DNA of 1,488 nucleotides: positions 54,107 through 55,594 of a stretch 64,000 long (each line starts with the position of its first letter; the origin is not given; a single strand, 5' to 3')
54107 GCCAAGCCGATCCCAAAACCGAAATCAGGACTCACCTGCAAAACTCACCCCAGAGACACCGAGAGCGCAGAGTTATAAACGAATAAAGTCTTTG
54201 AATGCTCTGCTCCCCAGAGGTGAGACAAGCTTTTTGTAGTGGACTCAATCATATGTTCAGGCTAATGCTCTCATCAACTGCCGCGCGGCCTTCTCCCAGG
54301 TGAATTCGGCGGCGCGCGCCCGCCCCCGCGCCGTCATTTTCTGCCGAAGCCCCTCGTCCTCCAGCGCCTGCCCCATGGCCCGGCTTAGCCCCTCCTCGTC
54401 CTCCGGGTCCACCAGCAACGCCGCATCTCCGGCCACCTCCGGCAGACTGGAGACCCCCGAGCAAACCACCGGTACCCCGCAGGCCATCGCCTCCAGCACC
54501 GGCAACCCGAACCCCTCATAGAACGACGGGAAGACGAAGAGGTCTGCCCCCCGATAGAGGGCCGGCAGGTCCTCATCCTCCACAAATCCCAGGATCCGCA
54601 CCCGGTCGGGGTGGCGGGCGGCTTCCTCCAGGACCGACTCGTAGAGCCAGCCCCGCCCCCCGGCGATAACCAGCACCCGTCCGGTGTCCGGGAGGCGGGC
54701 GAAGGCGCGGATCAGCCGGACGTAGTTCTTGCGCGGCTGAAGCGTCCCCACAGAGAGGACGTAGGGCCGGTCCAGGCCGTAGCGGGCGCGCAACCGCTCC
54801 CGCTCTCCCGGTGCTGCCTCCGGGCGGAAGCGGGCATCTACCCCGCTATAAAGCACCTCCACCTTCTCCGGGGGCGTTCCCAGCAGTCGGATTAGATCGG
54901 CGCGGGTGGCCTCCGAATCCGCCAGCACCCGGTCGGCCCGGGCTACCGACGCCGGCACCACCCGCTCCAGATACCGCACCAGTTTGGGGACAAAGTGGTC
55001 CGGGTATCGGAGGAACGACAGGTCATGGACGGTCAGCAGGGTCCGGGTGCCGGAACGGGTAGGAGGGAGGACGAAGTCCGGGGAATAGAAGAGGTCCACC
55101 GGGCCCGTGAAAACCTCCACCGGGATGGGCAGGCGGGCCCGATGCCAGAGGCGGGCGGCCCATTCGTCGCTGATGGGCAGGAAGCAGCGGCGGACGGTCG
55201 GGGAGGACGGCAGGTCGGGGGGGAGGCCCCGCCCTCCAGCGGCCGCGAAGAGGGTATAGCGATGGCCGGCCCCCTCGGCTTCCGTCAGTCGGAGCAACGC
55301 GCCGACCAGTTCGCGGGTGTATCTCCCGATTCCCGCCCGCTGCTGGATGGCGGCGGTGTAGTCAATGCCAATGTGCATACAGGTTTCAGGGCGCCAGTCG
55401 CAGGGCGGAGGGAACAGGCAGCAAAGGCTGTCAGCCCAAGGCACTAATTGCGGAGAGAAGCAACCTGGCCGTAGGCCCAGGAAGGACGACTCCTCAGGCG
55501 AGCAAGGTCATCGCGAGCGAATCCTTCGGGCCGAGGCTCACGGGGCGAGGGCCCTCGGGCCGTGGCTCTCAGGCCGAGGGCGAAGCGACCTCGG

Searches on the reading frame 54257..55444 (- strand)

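Call 68: search_protein_families(library=pfam, proteins=[window:54257-55444:-], max_evalue=0.0001)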
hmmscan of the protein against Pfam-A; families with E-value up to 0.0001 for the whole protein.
window:54257-55444:- (395 aa): 6 families
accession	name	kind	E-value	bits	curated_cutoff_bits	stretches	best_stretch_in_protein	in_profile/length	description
PF00534.26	Glycos_transf_1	-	1.6e-40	138.9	26.4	1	217-376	4-171/172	Glycosyl transferases group 1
PF13692.12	Glyco_trans_1_4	-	1.4e-32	113.3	27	1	226-363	1-142/142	Glycosyl transferases group 1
PF13439.12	Glyco_transf_4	-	1.1e-15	58.5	28.5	1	38-204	3-168/170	Glycosyltransferase Family 4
PF20706.3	GT4-conflict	-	1.4e-15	57.6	26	1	195-390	174-385/385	Family 4 Glycosyltransferase in conflict systems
PF13524.12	Glyco_trans_1_2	-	3.3e-13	50.2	25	1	243-391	4-143/144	Glycosyl transferase-like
PF13579.12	Glyco_trans_4_4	-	1.2e-10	42.4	29.7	1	38-199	2-156/158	Glycosyl transferase 4-like domain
